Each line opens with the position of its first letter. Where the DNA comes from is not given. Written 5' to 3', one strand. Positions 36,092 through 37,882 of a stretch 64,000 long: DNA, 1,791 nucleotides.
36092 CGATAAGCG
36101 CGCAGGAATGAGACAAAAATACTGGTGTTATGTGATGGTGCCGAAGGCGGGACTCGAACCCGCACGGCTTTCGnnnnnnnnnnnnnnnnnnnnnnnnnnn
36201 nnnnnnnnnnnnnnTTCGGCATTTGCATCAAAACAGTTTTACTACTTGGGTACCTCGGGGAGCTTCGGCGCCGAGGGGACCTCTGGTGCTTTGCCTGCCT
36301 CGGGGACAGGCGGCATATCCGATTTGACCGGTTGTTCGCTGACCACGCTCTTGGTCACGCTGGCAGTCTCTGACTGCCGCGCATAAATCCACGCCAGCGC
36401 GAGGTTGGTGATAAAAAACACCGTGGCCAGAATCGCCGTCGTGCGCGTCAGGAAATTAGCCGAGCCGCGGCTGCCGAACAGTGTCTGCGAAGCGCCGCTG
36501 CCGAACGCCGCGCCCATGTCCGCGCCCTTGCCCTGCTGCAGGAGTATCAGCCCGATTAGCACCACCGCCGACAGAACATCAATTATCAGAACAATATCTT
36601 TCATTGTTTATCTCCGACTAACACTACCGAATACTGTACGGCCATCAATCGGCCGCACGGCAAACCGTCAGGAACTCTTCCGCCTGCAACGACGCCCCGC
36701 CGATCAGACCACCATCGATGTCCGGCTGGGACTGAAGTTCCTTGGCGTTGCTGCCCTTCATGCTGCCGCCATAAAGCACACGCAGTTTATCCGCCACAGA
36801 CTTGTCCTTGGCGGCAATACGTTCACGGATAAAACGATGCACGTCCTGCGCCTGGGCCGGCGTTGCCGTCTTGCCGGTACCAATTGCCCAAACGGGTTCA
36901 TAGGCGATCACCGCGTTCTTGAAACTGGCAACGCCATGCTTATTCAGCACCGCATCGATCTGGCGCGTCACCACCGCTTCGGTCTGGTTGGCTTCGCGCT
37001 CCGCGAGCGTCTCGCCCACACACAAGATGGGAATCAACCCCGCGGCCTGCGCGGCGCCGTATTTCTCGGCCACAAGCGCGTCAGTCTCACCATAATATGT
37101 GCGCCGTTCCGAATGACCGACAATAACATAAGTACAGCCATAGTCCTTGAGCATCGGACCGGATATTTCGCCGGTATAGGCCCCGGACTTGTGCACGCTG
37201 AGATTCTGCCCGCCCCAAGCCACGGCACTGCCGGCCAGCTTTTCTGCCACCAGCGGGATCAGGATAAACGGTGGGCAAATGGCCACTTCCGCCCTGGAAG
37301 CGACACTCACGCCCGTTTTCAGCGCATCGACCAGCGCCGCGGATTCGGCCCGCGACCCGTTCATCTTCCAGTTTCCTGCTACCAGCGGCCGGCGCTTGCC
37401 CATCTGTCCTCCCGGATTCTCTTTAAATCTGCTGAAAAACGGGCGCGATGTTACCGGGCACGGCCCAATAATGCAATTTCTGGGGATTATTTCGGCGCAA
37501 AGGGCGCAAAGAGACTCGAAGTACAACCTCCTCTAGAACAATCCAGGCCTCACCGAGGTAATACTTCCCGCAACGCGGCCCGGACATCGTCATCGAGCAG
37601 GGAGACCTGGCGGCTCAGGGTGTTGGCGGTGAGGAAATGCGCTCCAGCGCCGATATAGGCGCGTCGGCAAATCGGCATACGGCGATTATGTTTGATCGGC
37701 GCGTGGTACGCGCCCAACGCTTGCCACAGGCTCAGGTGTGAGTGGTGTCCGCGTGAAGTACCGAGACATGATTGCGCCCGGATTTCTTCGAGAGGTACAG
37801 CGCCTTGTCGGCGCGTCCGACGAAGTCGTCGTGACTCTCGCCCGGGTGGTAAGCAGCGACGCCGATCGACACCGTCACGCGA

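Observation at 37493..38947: Diguanylate cyclase as cargo inside an inverted-repeat-bounded unit at the glmM-tpiA junction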

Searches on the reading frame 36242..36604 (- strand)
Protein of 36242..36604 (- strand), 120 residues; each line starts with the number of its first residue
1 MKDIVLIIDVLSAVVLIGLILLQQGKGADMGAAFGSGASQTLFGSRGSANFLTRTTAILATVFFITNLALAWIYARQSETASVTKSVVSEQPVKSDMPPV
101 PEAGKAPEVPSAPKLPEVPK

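Call 5: search_protein_families(library=pfam, proteins=[window:36242-36604:-], max_evalue=0.01)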
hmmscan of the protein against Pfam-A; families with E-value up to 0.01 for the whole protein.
window:36242-36604:- (120 aa): 1 family
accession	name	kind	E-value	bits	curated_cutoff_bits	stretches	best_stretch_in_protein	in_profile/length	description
PF03840.19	SecG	-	4.2e-23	81.7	29.2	1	4-73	1-70/70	Preprotein translocase SecG subunit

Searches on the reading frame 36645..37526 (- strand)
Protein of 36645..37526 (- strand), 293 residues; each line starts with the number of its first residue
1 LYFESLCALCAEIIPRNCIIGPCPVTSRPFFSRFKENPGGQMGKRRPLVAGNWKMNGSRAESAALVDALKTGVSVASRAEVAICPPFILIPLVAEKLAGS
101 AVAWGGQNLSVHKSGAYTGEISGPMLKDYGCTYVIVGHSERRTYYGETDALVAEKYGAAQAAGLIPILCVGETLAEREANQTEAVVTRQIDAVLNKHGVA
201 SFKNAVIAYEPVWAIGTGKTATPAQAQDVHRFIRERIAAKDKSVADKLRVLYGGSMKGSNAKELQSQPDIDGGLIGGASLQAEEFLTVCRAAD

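Call 5: search_protein_families(library=pfam, proteins=[window:36645-37526:-], max_evalue=0.01)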
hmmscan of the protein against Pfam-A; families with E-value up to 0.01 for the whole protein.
window:36645-37526:- (293 aa): 1 family
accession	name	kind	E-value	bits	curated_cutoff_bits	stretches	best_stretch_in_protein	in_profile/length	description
PF00121.24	TIM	-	2.3e-98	329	20.1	1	47-291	1-244/245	Triosephosphate isomerase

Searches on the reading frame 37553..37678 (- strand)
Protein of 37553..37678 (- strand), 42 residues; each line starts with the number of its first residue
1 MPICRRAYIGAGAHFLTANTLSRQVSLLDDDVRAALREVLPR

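Call 38: search_protein_representatives(protein=window:37553-37678:-)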
Query: 42 residues. Proteins with E-value up to 0.001 (for the whole library): 7; up to 1e-10: 2; up to 1e-30: 0. The best 7 are listed.
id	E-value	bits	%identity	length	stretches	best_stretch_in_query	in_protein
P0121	6.1e-20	83.9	41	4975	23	13-39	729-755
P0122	1.7e-19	82.5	100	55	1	1-42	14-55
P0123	6.7e-08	47.2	33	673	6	7-38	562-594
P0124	6.0e-06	41.3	65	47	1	3-39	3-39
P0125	3.3e-04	36.0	52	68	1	1-40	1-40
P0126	6.6e-04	35.1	50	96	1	1-40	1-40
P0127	8.4e-04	34.8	58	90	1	1-40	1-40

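Call 41: search_protein_families(library=ncbifam, proteins=[window:37553-37678:-, P0124, P0125, P0126, P0127], max_evalue=1)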
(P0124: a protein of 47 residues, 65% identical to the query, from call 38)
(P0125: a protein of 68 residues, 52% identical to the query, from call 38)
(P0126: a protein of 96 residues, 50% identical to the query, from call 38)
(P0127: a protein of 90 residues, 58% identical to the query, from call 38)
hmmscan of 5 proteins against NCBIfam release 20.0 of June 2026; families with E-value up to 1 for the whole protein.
window:37553-37678:- (42 aa): 1 family
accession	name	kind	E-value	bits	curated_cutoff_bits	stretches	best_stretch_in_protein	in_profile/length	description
NF047646.1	REP_Tyr_transpos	equivalog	0.031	14.2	80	1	5-40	3-38/146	REP-associated tyrosine transposase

P0124 (47 aa): 1 family
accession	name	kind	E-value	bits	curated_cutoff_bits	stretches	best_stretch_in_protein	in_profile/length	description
NF047646.1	REP_Tyr_transpos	equivalog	1.7e-07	31.2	80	1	4-46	2-44/146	REP-associated tyrosine transposase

P0125 (68 aa): 1 family
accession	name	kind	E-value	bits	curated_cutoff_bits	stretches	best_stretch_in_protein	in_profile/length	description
NF047646.1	REP_Tyr_transpos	equivalog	1.2e-08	35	80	1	3-50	1-48/146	REP-associated tyrosine transposase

P0126 (96 aa): 1 family
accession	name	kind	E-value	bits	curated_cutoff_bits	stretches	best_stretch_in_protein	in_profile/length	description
NF047646.1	REP_Tyr_transpos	equivalog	8.6e-09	35.4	80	1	5-50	3-48/146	REP-associated tyrosine transposase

P0127 (90 aa): 1 family
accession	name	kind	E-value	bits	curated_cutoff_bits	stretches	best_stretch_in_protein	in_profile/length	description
NF047646.1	REP_Tyr_transpos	equivalog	2.2e-13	50.3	80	1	3-58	1-56/146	REP-associated tyrosine transposase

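Call 79: find_homologous_proteins(query=P0124, max_evalue=1)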
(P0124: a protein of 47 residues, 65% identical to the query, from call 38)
Query P0124 (47 aa): 1 proteins with E <= 1 among 1 candidates.
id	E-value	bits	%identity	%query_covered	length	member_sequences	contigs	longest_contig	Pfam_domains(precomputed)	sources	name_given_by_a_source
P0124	1.1e-22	94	100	100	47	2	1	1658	-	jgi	-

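Call 80: find_encoding_contigs(protein=P0124, flank=3000, max_places=3)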
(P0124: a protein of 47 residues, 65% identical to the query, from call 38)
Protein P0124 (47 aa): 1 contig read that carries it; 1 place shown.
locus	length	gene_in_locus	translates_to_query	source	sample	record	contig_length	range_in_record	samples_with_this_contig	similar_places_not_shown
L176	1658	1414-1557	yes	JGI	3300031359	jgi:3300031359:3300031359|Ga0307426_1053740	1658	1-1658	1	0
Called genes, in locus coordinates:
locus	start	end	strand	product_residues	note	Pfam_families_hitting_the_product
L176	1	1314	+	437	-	?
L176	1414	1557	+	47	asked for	-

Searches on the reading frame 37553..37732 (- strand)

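Call 11: search_protein_families(library=pfam, proteins=[window:37553-37732:-], max_evalue=10)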
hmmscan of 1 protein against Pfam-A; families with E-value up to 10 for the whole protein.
seq(60 aa): 1 family
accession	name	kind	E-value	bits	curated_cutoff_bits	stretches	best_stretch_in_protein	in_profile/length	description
PF24831.1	DUF7715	-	0.21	12.6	27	1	21-58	45-82/125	Domain of unknown function (DUF7715)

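Call 12: search_protein_families(library=ncbifam, proteins=[window:37553-37732:-], max_evalue=10)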
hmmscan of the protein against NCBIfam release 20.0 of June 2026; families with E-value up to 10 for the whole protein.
seq(60 aa): 1 family
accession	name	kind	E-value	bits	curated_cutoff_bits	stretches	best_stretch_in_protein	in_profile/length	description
NF047646.1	REP_Tyr_transpos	equivalog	0.074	12.9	80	1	23-58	3-38/146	REP-associated tyrosine transposase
